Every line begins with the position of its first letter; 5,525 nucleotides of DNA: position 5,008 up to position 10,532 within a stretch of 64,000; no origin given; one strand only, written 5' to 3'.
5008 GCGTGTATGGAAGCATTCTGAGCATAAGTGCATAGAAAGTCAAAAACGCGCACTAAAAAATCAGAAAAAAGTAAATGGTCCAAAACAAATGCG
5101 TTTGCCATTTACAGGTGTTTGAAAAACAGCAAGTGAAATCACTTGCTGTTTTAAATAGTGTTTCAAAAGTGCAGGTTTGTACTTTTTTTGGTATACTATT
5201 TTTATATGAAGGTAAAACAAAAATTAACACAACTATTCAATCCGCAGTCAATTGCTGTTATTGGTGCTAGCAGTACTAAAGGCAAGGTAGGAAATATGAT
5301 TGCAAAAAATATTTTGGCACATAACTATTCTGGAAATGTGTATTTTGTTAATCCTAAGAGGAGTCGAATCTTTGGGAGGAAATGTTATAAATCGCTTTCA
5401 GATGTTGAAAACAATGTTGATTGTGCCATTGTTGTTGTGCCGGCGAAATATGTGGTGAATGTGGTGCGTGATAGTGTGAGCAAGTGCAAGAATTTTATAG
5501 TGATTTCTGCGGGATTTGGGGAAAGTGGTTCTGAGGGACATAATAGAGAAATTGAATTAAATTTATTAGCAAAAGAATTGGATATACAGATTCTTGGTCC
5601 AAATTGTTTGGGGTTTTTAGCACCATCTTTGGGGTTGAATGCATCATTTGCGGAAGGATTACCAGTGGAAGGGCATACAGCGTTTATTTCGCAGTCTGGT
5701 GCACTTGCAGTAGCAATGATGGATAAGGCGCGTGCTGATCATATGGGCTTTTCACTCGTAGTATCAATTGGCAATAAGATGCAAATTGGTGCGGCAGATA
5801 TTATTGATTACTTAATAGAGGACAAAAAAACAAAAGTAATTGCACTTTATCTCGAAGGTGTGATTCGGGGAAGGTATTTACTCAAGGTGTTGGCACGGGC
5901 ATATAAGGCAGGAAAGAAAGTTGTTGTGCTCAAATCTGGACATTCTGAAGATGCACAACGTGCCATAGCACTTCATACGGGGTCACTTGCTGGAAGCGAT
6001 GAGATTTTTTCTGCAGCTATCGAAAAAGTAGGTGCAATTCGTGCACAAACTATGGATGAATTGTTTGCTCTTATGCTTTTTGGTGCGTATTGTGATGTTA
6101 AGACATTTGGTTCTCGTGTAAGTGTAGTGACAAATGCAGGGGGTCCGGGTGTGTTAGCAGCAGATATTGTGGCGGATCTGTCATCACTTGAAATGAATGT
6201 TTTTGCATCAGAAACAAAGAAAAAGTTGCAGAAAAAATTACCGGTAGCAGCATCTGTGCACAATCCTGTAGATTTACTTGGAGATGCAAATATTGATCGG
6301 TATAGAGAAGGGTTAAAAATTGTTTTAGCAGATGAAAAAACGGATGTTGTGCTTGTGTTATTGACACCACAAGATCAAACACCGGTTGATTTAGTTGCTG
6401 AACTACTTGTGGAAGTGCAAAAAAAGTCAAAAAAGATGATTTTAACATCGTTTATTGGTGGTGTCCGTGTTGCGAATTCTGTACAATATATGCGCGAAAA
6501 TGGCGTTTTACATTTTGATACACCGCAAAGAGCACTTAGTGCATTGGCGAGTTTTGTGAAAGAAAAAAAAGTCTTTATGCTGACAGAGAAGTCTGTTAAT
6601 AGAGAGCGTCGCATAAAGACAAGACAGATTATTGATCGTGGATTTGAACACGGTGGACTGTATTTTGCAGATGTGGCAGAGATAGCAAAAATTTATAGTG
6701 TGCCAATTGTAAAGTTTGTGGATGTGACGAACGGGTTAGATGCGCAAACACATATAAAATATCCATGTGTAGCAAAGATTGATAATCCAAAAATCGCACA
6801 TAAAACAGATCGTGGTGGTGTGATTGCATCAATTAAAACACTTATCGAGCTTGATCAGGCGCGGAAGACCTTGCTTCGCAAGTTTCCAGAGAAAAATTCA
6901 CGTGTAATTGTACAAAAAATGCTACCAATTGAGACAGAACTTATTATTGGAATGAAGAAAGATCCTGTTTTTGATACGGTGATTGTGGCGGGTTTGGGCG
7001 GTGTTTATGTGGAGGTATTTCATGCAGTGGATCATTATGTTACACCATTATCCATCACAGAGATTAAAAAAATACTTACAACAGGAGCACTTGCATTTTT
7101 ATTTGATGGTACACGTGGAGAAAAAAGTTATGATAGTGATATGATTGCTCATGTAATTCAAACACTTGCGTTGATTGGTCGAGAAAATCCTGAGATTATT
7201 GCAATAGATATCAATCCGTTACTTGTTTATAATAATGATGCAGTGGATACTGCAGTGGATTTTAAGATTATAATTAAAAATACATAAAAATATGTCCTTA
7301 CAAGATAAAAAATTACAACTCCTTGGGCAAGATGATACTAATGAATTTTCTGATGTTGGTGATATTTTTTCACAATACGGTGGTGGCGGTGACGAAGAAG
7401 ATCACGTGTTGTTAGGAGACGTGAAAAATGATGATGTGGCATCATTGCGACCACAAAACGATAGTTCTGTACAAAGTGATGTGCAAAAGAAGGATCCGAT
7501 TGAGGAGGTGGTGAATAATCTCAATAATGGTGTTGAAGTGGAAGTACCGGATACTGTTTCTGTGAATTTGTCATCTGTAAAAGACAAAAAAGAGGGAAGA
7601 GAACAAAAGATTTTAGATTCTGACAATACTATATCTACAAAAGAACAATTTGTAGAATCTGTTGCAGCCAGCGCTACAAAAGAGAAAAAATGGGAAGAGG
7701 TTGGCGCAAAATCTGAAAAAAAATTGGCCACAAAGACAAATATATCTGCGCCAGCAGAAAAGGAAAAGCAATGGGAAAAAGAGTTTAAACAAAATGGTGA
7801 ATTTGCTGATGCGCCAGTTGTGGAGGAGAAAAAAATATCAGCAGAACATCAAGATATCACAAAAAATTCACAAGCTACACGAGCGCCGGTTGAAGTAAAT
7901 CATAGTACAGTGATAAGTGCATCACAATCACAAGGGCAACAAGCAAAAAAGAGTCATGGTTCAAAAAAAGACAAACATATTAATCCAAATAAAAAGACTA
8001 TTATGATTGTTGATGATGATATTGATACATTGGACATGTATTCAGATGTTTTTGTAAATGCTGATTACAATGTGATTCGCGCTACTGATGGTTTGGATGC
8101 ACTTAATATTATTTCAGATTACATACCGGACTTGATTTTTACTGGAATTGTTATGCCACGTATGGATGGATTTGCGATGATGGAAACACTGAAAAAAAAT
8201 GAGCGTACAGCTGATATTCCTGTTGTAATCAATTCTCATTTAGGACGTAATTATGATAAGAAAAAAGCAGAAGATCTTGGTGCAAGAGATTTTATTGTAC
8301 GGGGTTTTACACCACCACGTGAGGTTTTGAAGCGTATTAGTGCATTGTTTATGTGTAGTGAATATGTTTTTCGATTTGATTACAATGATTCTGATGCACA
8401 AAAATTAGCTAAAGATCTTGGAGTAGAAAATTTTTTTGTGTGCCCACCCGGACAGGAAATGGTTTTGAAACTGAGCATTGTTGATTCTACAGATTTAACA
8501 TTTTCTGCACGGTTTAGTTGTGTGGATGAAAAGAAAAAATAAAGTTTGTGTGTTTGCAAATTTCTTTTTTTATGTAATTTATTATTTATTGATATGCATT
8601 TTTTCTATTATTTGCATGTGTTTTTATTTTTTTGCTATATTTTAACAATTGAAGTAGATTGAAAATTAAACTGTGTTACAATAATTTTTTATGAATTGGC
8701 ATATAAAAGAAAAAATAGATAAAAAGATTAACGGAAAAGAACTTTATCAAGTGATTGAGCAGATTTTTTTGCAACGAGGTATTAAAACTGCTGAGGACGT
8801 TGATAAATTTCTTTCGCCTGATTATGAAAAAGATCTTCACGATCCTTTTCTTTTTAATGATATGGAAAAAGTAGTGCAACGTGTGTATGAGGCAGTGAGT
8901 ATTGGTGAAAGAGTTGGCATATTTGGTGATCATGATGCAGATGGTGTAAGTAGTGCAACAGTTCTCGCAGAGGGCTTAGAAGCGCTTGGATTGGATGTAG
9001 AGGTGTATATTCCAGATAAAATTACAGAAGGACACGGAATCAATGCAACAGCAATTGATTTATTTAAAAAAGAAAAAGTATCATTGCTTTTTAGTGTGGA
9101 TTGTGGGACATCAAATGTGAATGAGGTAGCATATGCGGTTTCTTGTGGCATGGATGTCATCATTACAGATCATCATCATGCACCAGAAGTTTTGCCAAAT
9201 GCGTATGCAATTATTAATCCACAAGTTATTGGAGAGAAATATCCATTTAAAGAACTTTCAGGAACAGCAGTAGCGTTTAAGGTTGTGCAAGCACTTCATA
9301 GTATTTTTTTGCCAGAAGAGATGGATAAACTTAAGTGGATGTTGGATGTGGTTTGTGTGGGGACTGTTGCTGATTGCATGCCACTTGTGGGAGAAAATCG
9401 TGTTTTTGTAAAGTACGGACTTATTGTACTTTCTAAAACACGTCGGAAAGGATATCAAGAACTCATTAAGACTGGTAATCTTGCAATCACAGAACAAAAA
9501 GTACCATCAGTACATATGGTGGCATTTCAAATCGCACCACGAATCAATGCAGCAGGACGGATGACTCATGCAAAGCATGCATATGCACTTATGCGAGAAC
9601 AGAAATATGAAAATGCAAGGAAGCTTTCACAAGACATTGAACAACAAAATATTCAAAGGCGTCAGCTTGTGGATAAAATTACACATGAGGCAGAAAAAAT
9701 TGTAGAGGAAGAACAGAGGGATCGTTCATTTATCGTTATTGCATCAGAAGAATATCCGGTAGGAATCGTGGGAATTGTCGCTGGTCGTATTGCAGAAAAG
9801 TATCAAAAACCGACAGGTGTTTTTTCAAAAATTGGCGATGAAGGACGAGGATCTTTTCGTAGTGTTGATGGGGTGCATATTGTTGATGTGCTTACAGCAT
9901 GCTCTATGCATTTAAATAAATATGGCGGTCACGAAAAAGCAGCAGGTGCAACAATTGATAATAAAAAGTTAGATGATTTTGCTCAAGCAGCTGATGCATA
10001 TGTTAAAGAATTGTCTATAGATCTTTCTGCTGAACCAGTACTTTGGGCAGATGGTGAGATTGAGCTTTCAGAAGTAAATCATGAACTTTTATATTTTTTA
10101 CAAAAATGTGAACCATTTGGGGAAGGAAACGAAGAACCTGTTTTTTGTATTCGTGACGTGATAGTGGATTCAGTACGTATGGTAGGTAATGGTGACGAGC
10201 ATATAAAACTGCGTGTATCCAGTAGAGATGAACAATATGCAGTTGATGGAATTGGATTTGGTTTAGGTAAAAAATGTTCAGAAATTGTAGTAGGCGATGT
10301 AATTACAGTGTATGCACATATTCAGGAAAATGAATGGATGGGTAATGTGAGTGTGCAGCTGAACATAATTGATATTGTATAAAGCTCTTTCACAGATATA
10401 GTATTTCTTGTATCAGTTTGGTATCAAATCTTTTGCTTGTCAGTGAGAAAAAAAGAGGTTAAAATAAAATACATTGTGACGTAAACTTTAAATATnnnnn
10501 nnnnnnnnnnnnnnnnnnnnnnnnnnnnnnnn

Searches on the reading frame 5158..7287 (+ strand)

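Call 40: search_protein_families(library=pfam, proteins=[window:5158-7287:+], max_evalue=0.00001)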
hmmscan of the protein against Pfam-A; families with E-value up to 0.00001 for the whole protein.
window:5158-7287:+ (709 aa): 6 families
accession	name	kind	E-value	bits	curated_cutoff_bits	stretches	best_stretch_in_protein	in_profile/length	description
PF13607.11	Succ_CoA_lig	-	1.1e-45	155.3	27.4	1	172-306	2-135/138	Succinyl-CoA ligase like flavodoxin domain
PF13549.11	ATP-grasp_5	-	4.1e-39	134.7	27.6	1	505-706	14-221/221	ATP-grasp domain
PF13380.12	CoA_binding_2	-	4.3e-22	79.2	22.8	1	31-154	2-114/116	CoA binding domain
PF19045.5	Ligase_CoA_2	-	1.5e-08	35.2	23.7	1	321-454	1-138/162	Ligase-CoA domain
PF02629.25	CoA_binding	-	6.3e-08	33.7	22.3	1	29-115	3-92/97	CoA binding domain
PF00549.24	Ligase_CoA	-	3.2e-06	27.7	24.5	0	349-451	7-113/128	CoA-ligase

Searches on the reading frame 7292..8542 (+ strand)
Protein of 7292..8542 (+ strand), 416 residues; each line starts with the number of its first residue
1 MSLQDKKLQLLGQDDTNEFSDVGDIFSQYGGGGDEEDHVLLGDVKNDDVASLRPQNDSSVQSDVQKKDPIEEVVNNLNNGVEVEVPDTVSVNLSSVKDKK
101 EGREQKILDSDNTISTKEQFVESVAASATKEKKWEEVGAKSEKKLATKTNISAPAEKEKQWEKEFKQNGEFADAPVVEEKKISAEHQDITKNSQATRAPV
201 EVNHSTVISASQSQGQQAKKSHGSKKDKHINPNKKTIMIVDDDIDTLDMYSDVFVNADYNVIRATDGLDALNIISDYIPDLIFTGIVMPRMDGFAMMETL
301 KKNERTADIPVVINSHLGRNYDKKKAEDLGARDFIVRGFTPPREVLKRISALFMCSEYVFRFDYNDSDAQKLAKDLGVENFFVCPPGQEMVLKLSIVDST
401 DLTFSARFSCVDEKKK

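Call 40: search_protein_families(library=pfam, proteins=[window:7292-8542:+], max_evalue=0.00001)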
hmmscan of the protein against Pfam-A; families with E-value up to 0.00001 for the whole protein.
window:7292-8542:+ (416 aa): 1 family
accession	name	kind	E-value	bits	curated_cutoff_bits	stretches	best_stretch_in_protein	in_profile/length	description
PF00072.30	Response_reg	-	2.9e-17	63.3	30.2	1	237-342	1-104/111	Response regulator receiver domain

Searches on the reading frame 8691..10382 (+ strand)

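Call 40: search_protein_families(library=pfam, proteins=[window:8691-10382:+], max_evalue=0.00001)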
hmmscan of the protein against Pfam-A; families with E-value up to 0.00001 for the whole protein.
window:8691-10382:+ (563 aa): 3 families
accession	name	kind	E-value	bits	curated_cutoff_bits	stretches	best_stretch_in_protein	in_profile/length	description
PF17768.7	RecJ_OB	-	1.2e-28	99.8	27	1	454-561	2-107/107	RecJ OB domain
PF01368.27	DHH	-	1.4e-21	77.5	28.1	1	75-225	2-125/125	DHH family, N-terminal domain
PF02272.25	DHHA1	-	3.7e-16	59.9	25.9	1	347-440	4-102/102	DHHA1 domain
